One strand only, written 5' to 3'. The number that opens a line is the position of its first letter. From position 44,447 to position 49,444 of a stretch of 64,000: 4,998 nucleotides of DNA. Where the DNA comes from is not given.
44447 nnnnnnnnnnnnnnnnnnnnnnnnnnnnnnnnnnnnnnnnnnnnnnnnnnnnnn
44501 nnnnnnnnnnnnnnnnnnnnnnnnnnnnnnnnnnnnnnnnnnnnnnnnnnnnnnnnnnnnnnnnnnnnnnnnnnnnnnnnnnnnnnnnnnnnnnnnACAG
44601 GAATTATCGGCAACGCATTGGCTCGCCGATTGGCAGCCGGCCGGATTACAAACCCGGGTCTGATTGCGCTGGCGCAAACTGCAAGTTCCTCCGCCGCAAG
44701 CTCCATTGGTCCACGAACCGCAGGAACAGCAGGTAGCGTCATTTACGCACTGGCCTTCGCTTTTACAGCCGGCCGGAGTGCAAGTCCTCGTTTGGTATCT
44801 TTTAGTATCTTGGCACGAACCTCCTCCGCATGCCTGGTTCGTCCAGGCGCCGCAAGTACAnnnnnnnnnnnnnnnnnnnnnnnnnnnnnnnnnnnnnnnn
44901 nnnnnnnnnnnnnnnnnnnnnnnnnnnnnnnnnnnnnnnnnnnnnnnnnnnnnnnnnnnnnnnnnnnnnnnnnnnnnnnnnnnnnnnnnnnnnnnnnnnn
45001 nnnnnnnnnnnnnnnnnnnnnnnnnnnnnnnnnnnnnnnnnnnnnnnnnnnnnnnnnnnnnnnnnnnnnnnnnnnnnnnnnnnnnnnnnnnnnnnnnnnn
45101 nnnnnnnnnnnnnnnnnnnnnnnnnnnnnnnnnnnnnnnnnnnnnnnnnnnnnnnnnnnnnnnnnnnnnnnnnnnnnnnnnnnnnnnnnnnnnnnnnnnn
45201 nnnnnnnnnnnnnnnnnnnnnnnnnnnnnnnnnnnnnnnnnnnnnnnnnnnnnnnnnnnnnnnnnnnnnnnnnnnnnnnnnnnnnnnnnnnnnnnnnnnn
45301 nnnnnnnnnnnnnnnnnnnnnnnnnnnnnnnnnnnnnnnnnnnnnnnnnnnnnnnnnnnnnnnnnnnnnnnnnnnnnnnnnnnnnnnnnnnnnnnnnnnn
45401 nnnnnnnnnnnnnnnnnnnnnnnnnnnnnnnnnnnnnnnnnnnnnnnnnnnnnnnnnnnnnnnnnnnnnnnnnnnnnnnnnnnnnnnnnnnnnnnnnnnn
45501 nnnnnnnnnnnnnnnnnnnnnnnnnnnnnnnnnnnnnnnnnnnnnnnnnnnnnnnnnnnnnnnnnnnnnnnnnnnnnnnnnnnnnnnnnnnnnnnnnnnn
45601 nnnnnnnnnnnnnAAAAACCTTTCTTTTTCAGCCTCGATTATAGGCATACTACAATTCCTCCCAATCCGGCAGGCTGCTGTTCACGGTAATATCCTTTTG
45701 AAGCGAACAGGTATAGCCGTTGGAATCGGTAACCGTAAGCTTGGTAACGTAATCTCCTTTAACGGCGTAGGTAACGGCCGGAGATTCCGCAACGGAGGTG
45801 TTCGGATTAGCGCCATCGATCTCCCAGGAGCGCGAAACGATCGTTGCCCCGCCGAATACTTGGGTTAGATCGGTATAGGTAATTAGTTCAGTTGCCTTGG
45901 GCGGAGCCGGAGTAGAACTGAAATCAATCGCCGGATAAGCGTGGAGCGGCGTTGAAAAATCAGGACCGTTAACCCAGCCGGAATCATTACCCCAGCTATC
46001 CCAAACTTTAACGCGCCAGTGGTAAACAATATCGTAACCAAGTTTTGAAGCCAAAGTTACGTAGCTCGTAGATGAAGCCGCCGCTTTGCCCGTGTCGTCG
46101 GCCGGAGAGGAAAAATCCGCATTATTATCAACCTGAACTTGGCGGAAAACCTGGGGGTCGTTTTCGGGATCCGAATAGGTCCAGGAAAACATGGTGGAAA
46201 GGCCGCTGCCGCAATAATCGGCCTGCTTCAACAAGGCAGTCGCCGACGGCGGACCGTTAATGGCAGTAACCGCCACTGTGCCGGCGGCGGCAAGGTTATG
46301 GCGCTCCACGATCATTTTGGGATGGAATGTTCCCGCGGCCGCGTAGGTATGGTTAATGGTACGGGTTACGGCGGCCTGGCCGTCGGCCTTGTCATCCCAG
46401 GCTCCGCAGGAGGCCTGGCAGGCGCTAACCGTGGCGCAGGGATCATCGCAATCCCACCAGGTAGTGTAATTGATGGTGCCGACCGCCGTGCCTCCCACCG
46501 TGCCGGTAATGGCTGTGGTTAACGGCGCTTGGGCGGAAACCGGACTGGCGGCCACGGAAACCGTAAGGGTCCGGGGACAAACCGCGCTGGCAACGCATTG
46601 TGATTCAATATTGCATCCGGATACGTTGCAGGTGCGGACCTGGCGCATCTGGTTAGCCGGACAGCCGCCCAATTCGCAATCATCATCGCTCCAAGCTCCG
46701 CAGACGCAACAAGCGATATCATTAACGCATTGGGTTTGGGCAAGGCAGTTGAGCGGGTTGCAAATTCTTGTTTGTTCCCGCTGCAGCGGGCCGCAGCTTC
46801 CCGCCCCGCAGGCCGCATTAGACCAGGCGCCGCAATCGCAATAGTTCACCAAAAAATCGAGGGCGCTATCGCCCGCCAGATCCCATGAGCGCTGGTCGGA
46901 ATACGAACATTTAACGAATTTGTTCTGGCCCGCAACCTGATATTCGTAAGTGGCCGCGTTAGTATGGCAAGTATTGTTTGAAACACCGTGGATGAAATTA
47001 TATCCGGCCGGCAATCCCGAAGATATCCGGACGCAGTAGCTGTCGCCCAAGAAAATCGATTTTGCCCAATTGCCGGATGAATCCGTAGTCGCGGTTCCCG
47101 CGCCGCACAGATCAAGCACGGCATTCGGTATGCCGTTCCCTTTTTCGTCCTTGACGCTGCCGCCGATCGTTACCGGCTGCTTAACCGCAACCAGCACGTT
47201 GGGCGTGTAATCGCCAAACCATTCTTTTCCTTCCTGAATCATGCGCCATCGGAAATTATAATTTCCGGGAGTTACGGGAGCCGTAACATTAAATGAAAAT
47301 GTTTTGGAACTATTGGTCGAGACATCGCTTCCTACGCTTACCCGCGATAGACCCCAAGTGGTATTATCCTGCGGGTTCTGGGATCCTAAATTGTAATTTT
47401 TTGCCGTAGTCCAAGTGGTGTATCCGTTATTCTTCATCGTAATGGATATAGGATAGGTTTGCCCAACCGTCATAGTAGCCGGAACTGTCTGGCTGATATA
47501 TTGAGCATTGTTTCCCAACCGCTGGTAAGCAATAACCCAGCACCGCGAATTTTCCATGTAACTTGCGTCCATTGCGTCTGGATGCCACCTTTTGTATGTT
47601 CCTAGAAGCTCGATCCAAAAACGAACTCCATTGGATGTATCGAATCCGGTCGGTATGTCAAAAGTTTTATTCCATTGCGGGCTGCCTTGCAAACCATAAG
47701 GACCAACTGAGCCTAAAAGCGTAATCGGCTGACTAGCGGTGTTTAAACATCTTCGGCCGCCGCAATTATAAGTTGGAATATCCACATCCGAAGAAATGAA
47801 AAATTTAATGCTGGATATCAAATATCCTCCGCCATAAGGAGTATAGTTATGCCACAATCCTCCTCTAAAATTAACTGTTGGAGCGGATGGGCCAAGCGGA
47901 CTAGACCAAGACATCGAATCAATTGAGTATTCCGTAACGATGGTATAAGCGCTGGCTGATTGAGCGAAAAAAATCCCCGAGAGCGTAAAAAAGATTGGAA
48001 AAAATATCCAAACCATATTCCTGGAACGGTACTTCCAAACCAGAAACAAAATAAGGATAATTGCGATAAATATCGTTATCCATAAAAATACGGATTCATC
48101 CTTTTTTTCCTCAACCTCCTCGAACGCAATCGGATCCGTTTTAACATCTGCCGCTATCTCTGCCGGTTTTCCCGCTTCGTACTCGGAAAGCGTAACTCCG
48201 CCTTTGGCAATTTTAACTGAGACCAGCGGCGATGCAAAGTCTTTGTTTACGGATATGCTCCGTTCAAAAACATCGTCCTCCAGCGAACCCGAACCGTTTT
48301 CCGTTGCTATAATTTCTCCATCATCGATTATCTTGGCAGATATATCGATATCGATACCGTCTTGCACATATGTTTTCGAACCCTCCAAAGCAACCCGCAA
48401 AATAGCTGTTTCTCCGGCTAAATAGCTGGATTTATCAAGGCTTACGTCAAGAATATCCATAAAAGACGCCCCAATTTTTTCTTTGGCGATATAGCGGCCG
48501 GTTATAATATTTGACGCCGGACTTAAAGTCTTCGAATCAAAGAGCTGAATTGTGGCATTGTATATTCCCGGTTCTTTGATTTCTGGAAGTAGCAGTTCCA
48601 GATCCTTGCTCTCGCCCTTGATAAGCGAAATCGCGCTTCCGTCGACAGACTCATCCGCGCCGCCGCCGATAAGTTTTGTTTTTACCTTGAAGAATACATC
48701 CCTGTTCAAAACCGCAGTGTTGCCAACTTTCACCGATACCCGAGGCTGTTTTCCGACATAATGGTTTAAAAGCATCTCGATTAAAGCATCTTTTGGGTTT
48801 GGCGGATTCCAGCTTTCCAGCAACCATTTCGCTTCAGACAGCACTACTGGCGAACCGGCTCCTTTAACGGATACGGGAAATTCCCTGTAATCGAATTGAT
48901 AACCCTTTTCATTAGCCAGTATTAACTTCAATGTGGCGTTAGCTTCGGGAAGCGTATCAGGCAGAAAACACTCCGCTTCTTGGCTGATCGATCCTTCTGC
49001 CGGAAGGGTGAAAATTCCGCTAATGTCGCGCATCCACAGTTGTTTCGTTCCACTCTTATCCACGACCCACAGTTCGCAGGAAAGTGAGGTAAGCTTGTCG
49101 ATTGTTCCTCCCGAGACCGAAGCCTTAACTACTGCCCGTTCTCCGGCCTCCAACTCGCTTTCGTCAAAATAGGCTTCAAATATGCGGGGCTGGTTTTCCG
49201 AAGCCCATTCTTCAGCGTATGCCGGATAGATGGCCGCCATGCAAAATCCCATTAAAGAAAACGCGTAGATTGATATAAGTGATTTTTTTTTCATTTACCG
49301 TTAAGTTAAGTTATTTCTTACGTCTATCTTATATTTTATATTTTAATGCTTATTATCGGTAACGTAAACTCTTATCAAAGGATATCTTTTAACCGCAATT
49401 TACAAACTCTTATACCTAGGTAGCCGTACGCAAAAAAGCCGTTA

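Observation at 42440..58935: Tandem array of giant TSP1-like/PKD surface-protein paralogs sharing a conserved C-terminal PKD domain ending in IPDWEE, paired with paralogous small TM proteins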

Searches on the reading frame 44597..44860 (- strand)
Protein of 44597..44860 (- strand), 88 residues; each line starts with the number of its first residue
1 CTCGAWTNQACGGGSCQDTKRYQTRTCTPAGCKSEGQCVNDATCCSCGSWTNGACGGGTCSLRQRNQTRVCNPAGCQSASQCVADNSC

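Call 7: search_protein_families(library=pfam, proteins=[window:44597-44860:-], max_evalue=10)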
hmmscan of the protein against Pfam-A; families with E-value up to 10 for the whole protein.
seq(88 aa): 0 families

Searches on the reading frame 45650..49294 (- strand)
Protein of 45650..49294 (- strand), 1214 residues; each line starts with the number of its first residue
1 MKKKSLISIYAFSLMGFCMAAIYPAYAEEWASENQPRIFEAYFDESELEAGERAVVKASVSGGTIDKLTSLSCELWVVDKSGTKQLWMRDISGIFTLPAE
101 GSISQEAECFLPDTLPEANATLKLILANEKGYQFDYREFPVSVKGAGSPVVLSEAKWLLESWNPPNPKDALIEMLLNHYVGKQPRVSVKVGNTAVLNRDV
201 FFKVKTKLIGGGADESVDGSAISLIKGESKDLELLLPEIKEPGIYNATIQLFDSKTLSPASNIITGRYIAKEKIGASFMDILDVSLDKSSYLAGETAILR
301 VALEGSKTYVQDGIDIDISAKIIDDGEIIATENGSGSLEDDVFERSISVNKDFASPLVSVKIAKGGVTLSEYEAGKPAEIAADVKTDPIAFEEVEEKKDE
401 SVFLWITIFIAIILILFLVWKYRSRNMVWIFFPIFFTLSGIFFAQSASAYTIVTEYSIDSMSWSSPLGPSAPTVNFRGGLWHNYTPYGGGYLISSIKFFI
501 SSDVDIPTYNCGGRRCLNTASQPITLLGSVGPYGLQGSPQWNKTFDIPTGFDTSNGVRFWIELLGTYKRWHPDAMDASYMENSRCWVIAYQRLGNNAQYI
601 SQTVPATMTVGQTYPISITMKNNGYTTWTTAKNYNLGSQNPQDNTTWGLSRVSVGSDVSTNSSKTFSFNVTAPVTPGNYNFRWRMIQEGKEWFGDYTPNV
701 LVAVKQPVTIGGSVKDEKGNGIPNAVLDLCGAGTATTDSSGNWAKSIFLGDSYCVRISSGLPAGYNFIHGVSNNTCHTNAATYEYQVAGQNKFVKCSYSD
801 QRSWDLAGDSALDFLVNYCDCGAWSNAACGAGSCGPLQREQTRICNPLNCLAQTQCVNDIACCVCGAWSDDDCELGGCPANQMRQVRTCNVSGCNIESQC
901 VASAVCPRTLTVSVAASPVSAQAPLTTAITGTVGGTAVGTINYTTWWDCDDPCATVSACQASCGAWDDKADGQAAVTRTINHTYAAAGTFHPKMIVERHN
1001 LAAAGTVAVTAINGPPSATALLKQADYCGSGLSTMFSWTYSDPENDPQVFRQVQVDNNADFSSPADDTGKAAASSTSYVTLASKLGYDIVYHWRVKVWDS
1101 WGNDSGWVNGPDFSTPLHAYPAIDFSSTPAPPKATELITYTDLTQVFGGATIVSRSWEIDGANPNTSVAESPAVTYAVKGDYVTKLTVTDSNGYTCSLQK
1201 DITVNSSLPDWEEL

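Call 4: search_protein_families(library=pfam, proteins=[window:45650-49294:-], max_evalue=0.01)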
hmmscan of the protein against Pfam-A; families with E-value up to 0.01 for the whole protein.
window:45650-49294:- (1214 aa): 4 families
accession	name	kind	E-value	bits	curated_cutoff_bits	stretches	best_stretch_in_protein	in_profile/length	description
PF18911.6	PKD_4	-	3.4e-08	33.9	27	1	1121-1202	4-81/85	PKD domain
PF25788.1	Ig_Rha78A_N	-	2e-07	31.7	27.4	1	1035-1115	21-101/105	Rha78A-like, N-terminal immunoglobulin domain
PF16158.11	N_BRCA1_IG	-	3e-05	25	28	1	608-695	8-100/108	Ig-like domain from next to BRCA1 gene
PF22352.2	K319L-like_PKD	-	0.00069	20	27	0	1151-1204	27-84/84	K319L-like, PKD domain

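Call 12: search_protein_families(library=ncbifam, proteins=[window:45650-49294:-], max_evalue=0.1)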
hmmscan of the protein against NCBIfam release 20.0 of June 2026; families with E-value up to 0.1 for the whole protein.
window:45650-49294:- (1214 aa): 2 families
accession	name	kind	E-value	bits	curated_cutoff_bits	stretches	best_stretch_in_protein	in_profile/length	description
NF041895.1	choice_anch_V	domain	0.0008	19.5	42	1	596-681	37-126/150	choice-of-anchor V domain-containing protein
TIGR04370.1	glyco_rpt_poly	subfamily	0.0095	15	40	1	406-501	191-293/396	oligosaccharide repeat unit polymerase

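Call 94: search_protein_families(library=pfam, proteins=[window:45650-49294:-], max_evalue=0.05)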
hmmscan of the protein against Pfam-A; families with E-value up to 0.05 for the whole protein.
window:45650-49294:- (1214 aa): 6 families
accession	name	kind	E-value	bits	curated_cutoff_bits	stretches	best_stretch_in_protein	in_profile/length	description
PF18911.6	PKD_4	-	3.4e-08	33.9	27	1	1121-1202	4-81/85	PKD domain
PF25788.1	Ig_Rha78A_N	-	2e-07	31.7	27.4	1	1035-1115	21-101/105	Rha78A-like, N-terminal immunoglobulin domain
PF16158.11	N_BRCA1_IG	-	3e-05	25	28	1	608-695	8-100/108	Ig-like domain from next to BRCA1 gene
PF22352.2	K319L-like_PKD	-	0.00069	20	27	0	1151-1204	27-84/84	K319L-like, PKD domain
PF13620.12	CarboxypepD_reg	-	0.022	15.5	32.3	1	709-758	1-55/82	Carboxypeptidase regulatory-like domain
PF00801.26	PKD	-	0.032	14.7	23.5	0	913-997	3-66/80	PKD domain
